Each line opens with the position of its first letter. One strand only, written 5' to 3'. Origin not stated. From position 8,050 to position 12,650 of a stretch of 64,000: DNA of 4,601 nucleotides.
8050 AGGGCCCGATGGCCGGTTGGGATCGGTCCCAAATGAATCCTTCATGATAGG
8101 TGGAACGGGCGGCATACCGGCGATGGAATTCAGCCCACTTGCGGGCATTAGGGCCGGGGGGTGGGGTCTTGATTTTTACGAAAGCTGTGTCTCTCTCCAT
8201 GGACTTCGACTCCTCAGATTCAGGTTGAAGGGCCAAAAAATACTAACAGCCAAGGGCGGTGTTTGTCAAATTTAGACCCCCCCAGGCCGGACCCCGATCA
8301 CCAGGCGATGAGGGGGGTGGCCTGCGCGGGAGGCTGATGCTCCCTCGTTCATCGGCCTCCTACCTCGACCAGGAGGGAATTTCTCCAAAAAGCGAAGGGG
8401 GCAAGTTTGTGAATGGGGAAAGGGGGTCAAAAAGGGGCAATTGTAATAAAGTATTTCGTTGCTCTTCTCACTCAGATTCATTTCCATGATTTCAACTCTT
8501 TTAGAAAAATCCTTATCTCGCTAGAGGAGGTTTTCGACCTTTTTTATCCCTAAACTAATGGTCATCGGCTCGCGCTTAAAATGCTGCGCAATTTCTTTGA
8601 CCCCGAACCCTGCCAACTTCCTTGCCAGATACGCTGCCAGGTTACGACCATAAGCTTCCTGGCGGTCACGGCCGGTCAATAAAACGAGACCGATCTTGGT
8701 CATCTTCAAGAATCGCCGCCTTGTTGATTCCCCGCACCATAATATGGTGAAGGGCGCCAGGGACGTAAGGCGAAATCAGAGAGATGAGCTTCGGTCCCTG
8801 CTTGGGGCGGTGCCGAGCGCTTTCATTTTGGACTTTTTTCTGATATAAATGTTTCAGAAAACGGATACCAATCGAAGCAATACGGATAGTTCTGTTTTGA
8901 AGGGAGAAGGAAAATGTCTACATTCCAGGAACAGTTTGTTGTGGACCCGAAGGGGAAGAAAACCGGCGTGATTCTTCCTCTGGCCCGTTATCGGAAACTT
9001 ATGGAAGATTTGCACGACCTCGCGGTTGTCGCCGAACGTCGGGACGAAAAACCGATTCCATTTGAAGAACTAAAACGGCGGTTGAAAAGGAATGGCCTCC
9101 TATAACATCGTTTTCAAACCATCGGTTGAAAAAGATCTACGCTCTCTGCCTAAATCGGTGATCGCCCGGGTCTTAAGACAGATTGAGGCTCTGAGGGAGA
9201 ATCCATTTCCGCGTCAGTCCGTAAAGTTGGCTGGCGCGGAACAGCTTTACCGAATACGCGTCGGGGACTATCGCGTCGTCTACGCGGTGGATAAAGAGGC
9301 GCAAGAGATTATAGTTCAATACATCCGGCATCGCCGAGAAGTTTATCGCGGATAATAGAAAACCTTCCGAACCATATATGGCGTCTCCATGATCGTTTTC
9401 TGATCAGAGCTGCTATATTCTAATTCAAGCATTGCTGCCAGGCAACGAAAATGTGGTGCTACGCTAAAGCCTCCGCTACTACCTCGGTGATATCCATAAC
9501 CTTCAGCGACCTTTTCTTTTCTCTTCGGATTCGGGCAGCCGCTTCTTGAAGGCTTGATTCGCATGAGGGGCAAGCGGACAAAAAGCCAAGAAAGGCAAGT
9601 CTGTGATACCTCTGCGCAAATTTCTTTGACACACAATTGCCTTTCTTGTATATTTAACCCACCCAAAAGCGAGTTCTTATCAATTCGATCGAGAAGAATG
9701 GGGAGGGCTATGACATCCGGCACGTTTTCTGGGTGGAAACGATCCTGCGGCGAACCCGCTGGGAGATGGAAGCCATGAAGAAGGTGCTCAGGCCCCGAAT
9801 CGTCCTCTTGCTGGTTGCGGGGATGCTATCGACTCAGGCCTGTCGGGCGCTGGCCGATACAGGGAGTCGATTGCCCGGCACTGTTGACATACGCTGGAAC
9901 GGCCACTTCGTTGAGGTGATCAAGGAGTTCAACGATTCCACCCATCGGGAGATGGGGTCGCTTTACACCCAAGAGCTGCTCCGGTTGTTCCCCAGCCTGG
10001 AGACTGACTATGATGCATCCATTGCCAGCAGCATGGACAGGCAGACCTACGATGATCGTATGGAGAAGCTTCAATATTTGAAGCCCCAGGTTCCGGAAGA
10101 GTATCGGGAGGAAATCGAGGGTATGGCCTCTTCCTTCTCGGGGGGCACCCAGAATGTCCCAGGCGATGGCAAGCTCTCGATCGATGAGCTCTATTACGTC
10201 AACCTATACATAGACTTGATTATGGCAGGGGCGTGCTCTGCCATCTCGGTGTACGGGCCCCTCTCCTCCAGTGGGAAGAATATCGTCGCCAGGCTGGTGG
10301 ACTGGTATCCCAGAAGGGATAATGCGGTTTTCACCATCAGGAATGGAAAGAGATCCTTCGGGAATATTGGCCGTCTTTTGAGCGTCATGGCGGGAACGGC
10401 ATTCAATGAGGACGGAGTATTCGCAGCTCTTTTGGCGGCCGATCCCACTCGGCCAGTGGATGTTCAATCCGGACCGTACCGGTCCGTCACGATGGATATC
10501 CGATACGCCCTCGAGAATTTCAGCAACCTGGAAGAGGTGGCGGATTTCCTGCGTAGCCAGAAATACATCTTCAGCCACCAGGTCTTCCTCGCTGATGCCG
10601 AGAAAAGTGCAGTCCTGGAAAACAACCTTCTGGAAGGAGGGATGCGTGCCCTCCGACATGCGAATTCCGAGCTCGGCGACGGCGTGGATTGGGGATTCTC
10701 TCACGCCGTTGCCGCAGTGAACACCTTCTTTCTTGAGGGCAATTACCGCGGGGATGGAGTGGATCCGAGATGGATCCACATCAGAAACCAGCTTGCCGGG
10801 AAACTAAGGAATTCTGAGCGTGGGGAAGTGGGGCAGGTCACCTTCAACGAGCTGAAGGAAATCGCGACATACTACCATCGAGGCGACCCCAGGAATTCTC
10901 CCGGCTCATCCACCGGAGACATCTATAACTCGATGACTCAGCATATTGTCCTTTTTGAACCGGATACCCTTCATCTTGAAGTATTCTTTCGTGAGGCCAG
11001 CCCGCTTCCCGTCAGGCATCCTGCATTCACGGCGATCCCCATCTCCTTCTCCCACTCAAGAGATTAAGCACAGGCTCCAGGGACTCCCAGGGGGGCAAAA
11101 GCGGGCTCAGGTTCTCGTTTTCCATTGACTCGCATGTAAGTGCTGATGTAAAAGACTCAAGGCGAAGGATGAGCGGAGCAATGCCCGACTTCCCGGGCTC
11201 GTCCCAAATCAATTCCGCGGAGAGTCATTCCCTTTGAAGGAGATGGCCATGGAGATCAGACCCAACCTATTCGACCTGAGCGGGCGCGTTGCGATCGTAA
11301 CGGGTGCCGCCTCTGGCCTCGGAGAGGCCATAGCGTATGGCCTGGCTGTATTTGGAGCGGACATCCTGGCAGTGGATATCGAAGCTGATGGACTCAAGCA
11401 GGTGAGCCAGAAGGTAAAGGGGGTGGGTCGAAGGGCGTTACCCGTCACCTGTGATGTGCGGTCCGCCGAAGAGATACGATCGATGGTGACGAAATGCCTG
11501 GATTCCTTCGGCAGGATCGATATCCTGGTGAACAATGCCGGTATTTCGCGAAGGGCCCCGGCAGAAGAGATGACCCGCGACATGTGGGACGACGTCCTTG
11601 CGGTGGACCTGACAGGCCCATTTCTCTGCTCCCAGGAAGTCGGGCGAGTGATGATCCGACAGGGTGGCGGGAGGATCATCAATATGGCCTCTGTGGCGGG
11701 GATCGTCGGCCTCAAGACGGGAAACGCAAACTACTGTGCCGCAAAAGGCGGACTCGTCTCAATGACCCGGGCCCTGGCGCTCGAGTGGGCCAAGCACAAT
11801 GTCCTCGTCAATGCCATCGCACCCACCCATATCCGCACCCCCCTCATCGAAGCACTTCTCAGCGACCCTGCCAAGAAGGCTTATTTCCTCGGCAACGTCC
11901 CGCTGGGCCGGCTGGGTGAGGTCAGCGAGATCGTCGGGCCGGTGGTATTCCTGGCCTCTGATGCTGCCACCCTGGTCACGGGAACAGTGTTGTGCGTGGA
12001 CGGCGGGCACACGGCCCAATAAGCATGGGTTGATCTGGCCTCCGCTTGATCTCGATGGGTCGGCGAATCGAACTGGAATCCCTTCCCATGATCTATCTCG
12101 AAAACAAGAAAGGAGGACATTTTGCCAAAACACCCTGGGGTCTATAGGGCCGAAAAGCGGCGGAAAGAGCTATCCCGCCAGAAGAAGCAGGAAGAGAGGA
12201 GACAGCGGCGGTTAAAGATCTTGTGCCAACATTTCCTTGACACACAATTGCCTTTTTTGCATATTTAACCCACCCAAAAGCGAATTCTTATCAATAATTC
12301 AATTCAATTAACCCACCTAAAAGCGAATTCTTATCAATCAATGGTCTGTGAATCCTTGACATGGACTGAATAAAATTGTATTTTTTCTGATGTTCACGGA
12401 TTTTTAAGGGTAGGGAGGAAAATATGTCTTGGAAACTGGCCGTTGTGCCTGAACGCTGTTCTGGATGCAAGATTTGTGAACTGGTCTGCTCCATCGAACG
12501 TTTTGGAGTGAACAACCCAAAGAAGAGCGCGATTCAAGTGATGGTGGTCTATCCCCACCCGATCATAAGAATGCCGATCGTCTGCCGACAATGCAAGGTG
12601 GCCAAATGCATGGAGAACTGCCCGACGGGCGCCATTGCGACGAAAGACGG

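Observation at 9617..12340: Repeated promoter plus 31-bp box module found before two different transcription units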

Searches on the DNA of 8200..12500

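Call 14: search_rna_families(source=window, start=8200, end=12500, threshold=evalue, max_evalue=5)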
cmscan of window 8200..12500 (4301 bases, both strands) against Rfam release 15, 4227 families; matches with E-value up to 5: 0.
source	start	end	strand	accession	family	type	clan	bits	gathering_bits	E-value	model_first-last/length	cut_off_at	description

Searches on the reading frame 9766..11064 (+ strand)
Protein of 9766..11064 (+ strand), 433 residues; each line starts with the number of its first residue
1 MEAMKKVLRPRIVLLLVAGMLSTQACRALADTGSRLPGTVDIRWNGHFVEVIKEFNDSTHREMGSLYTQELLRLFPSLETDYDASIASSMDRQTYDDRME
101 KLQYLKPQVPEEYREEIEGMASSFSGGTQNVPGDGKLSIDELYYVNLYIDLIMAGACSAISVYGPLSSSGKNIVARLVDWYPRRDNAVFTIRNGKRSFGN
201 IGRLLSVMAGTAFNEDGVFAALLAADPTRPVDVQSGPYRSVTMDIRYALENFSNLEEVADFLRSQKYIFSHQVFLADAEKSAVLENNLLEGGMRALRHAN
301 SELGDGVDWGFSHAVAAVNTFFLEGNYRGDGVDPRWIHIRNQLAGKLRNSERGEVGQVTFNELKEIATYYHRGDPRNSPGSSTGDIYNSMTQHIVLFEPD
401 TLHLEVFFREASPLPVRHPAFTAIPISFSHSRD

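Call 26: search_protein_families(library=pfam, proteins=[window:9766-11064:+], max_evalue=0.01)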
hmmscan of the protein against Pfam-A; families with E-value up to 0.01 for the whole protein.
window:9766-11064:+ (433 aa): 1 family
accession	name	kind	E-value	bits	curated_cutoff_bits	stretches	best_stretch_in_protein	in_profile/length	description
PF03417.21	AAT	-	0.0093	16.1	23.2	0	172-285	5-118/225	Acyl-coenzyme A:6-aminopenicillanic acid acyl-transferase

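Call 54: find_homologous_proteins(query=window:9766-11064:+, max_evalue=1e-30)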
Query window:9766-11064:+ (433 aa): 47 proteins with E <= 1e-30 among 8000 candidates.
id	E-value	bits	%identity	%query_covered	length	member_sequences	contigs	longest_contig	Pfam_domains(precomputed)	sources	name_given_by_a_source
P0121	6.5e-273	923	95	99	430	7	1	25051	-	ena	-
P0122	1.4e-192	659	71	98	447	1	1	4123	-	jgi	jgi:hypothetical protein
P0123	6.7e-189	647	67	100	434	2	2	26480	-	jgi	jgi:hypothetical protein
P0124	2.7e-186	638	64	100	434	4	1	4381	-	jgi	-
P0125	3.1e-183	628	68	98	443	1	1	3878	-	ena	-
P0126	4.3e-182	624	63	100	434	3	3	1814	-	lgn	-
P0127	3.5e-181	621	63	100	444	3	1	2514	-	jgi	jgi:hypothetical protein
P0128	3.0e-180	618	64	99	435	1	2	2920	-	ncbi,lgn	-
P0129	3.1e-179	615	64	99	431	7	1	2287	-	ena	-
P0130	9.5e-179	613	62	100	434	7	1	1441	-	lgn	-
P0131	2.4e-178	612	65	96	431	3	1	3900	-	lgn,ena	-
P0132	1.1e-174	600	62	98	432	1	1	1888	-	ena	-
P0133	7.5e-173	594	61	99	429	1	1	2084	-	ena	-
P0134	2.6e-172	592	61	98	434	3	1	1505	-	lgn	-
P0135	4.9e-172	591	63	92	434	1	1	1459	-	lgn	-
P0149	1.6e-157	543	61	90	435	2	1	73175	-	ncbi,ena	-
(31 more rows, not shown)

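Call 55: find_encoding_contigs(protein=P0121, flank=8000, max_places=3)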
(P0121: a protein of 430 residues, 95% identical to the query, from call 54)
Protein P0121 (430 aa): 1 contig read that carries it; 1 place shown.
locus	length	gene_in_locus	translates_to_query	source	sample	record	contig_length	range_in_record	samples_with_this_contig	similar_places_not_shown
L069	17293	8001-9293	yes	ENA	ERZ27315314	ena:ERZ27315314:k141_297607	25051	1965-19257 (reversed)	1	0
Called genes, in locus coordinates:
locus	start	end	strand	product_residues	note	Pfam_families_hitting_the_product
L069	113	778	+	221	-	PF02607:B12-binding_2, PF02310:B12-binding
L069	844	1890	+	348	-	PF01208:URO-D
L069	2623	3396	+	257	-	PF00106:adh_short, PF08659:KR, PF13561:adh_short_C2, PF23441:SDR (weak)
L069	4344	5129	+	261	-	PF01946:Thi4, PF00890:FAD_binding_2 (faint), PF01266:DAO (weak), PF03486:HI0933_like (weak), PF07992:Pyr_redox_2 (weak), PF12831:FAD_oxidored, PF13450:NAD_binding_8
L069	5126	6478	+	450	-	PF08543:Phos_pyr_kin, PF00294:PfkB, PF10120:ThiN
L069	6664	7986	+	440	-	PF02133:Transp_cyt_pur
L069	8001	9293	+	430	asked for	-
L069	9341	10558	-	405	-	PF02515:CoA_transf_3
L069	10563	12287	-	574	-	PF02776:TPP_enzyme_N, PF00205:TPP_enzyme_M, PF02775:TPP_enzyme_C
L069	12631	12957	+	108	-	PF03091:CutA1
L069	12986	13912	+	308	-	PF00590:TP_methylase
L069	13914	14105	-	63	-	-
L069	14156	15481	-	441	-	PF00675:Peptidase_M16, PF05193:Peptidase_M16_C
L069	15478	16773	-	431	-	PF00675:Peptidase_M16, PF05193:Peptidase_M16_C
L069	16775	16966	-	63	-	PF14697:Fer4_21 (faint), PF12797:Fer4_2 (weak), PF00037:Fer4 (weak), PF13459:Fer4_15, PF13370:Fer4_13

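Call 56: find_encoding_contigs(protein=P0123, flank=8000, max_places=3)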
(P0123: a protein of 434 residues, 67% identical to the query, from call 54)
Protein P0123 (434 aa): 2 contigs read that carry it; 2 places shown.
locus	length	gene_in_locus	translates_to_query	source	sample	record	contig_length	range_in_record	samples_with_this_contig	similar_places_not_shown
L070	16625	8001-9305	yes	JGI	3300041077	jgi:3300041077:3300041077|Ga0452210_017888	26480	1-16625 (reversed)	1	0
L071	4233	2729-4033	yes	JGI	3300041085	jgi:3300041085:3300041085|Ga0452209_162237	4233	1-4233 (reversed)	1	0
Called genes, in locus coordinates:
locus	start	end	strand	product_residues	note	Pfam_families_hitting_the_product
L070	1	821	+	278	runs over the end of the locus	PF00581:Rhodanese, PF02915:Rubrerythrin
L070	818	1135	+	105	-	-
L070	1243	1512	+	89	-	-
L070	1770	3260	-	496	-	-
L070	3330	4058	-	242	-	-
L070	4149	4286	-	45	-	-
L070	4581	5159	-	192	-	PF11376:DUF3179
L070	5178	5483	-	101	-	PF11376:DUF3179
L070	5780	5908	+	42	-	-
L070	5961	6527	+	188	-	PF02525:Flavodoxin_2, PF03358:FMN_red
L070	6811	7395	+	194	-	PF01209:Ubie_methyltran, PF13489:Methyltransf_23, PF01728:FtsJ (weak), PF02353:CMAS, PF13847:Methyltransf_31, PF08241:Methyltransf_11, PF08242:Methyltransf_12, PF13649:Methyltransf_25, +1 more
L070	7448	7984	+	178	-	PF00293:NUDIX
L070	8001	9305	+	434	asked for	-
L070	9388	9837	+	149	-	PF00190:Cupin_1, PF07883:Cupin_2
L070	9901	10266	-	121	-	-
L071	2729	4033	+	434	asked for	-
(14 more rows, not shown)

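Call 57: find_encoding_contigs(protein=P0149, flank=8000, max_places=2)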
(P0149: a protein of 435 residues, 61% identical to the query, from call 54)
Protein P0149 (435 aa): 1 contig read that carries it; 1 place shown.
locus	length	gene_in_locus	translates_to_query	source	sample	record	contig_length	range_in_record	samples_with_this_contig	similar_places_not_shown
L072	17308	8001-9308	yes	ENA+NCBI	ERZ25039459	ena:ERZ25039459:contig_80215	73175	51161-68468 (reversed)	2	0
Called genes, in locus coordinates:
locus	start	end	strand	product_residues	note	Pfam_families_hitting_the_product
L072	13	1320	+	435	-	PF12895:ANAPC3 (faint), PF13428:TPR_14 (faint), PF13431:TPR_17 (faint), PF13424:TPR_12 (faint), PF13432:TPR_16 (faint), PF07719:TPR_2 (faint), PF13414:TPR_11 (faint), PF14559:TPR_19 (weak)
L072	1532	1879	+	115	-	-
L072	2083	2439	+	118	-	-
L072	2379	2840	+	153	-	-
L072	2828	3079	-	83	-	-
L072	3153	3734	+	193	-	PF00515:TPR_1 (faint), PF13181:TPR_8 (faint), PF13432:TPR_16 (faint), PF13428:TPR_14 (faint), PF14559:TPR_19 (faint), PF13431:TPR_17 (faint), PF07719:TPR_2 (faint), PF13414:TPR_11 (faint)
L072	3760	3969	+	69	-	-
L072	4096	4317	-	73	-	PF07927:HicA_toxin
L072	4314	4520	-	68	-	PF15919:HicB_lk_antitox, PF21748:UPF0150 (weak)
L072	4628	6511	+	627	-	PF00211:Guanylate_cyc, PF07719:TPR_2 (faint), PF13428:TPR_14 (faint), PF13181:TPR_8 (faint), PF13414:TPR_11 (faint), PF13431:TPR_17 (faint), PF13432:TPR_16 (faint), PF14559:TPR_19 (faint)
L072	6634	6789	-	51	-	-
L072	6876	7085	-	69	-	-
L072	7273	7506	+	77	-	PF22180:RH3_dom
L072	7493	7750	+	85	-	PF05016:ParE_toxin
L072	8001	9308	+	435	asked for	-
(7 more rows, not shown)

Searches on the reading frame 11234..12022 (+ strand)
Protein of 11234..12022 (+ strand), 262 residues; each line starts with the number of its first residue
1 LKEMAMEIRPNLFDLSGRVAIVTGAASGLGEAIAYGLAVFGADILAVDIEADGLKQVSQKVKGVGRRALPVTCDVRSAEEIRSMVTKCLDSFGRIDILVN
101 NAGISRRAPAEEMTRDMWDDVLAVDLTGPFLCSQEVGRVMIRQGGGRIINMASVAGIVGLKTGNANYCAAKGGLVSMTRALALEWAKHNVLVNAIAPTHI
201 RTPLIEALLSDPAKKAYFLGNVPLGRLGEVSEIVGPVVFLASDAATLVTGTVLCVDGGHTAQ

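Call 26: search_protein_families(library=pfam, proteins=[window:11243-12019:+], max_evalue=0.01)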
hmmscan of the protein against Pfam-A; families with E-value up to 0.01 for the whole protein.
window:11243-12019:+ (259 aa): 4 families
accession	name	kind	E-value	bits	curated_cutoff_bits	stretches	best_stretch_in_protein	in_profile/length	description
PF13561.12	adh_short_C2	-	9.9e-65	218.8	27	1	21-257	1-236/236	Enoyl-(Acyl carrier protein) reductase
PF00106.31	adh_short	-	3.1e-57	193.6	26.6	1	15-205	1-190/195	short chain dehydrogenase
PF08659.16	KR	-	3.4e-13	50.3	22.6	1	18-169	4-154/180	KR domain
PF23441.1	SDR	-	1e-06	28.8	27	1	107-255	107-254/258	SDR-like rossmann domain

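Call 53: find_encoding_contigs(protein=window:11234-12022:+, flank=8000, max_places=8)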
Protein window:11234-12022:+ (262 aa): no gene with exactly this product is on record in the collection.
